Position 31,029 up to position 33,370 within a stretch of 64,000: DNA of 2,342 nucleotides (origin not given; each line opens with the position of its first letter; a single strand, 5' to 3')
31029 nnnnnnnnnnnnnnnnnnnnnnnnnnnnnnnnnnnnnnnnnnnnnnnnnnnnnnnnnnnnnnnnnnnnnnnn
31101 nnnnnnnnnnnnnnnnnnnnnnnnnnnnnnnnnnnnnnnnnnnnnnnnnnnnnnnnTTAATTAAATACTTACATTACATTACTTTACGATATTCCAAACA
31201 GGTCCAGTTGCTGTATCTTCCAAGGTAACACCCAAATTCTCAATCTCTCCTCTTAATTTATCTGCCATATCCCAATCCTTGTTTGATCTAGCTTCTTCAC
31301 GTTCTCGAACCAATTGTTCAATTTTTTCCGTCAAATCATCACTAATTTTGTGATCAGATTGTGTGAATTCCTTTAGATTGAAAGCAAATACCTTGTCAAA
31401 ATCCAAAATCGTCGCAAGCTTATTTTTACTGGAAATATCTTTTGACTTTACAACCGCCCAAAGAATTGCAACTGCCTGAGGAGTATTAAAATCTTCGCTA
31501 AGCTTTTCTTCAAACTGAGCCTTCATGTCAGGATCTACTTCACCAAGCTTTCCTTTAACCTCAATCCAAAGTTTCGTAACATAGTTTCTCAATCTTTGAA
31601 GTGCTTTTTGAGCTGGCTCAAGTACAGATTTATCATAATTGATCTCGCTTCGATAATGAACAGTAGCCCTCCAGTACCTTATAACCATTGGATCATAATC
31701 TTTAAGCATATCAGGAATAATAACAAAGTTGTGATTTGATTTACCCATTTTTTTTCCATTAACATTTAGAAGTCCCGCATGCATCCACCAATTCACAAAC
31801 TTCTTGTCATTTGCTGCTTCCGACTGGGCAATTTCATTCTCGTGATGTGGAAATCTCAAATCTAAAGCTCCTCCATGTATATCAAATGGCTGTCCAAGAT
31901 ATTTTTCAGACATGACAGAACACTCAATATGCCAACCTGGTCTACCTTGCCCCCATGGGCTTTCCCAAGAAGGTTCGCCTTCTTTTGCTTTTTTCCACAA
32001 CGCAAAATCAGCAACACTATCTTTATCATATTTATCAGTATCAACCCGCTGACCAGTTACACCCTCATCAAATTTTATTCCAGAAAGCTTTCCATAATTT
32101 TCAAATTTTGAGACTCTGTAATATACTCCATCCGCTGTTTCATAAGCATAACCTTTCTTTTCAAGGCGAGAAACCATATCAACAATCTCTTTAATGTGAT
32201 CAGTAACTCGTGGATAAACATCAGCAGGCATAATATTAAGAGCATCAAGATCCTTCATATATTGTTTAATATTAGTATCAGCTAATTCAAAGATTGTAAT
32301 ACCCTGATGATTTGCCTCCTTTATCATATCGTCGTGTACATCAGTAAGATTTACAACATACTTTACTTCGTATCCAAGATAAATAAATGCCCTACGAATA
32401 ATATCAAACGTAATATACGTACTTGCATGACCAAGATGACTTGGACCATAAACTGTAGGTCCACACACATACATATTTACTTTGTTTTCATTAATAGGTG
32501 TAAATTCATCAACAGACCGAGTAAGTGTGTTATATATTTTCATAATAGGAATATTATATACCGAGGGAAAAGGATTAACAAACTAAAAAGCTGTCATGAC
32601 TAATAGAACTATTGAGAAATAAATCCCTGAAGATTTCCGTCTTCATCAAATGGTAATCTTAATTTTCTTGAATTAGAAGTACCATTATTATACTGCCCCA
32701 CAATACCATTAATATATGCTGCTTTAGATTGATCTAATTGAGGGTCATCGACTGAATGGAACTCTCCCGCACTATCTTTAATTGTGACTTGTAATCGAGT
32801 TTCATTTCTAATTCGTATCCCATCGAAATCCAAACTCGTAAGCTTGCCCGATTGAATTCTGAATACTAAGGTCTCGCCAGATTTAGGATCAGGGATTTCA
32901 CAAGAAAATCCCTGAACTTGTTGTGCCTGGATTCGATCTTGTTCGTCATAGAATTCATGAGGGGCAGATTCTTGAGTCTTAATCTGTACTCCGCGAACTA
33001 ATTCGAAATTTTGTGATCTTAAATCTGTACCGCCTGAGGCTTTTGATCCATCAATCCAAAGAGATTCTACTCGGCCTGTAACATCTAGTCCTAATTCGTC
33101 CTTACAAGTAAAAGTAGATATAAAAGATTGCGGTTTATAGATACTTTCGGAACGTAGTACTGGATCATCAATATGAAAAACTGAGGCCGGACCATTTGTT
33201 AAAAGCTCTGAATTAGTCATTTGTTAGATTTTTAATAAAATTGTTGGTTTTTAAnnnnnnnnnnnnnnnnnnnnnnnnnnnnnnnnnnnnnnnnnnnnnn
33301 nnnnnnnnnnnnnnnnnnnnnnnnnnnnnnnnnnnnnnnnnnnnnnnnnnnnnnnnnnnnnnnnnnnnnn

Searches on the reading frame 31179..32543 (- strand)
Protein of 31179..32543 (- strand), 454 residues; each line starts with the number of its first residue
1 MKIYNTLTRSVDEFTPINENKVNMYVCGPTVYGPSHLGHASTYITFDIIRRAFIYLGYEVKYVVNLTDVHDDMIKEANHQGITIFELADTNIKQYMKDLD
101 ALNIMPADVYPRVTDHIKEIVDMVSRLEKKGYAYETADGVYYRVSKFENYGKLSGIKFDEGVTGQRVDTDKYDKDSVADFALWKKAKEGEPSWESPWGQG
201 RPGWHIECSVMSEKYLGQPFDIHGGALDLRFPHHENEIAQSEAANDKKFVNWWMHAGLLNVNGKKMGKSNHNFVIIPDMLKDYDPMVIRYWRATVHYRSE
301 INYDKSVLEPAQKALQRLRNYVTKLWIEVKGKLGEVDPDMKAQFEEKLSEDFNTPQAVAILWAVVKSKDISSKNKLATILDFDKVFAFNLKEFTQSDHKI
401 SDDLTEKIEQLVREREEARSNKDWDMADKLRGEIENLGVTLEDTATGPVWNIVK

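Call 3: search_protein_families(library=pfam, proteins=[window:31179-32543:-], max_evalue=0.01)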
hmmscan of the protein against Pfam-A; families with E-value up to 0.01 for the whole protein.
window:31179-32543:- (454 aa): 7 families
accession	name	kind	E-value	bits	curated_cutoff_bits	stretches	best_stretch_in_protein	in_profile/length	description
PF01406.26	tRNA-synt_1e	-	2.6e-122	408.4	27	1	14-312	2-300/301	tRNA synthetases class I (C) catalytic domain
PF09334.17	tRNA-synt_1g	-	1.3e-15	57.5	20.1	2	31-147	10-127/391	tRNA synthetases class I (M)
PF23493.1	CysS_C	-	1.4e-09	38.4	23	1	402-446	2-46/51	Cysteinyl-tRNA ligase anticodon binding domain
PF00133.28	tRNA-synt_1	-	8e-06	25.3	22.7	0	243-303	353-413/414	tRNA synthetases class I (I, L, M and V)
PF09190.17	DALR_2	-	2.9e-05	25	22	1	343-366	1-24/57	DALR domain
PF01921.24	tRNA-synt_1f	-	0.00082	18.8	27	0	25-72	26-72/360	tRNA synthetases class I (K)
PF09640.15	DUF2027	-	0.0059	16.6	25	0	334-405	50-122/156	Domain of unknown function (DUF2027)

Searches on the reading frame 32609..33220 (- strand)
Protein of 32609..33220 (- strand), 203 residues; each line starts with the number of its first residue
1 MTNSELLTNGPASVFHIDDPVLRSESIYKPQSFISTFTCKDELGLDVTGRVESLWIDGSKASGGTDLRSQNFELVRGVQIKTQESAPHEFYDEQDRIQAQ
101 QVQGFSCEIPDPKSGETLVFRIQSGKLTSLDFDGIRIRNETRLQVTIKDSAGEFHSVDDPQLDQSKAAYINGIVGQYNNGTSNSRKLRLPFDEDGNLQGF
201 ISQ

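Call 3: search_protein_families(library=pfam, proteins=[window:32609-33220:-], max_evalue=0.01)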
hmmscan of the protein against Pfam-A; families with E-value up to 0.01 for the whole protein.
window:32609-33220:- (203 aa): 0 families

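Call 4: search_protein_families(library=ncbifam, proteins=[window:32609-33220:-], max_evalue=0.01)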
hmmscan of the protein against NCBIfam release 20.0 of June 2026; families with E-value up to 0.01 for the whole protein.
window:32609-33220:- (203 aa): 0 families
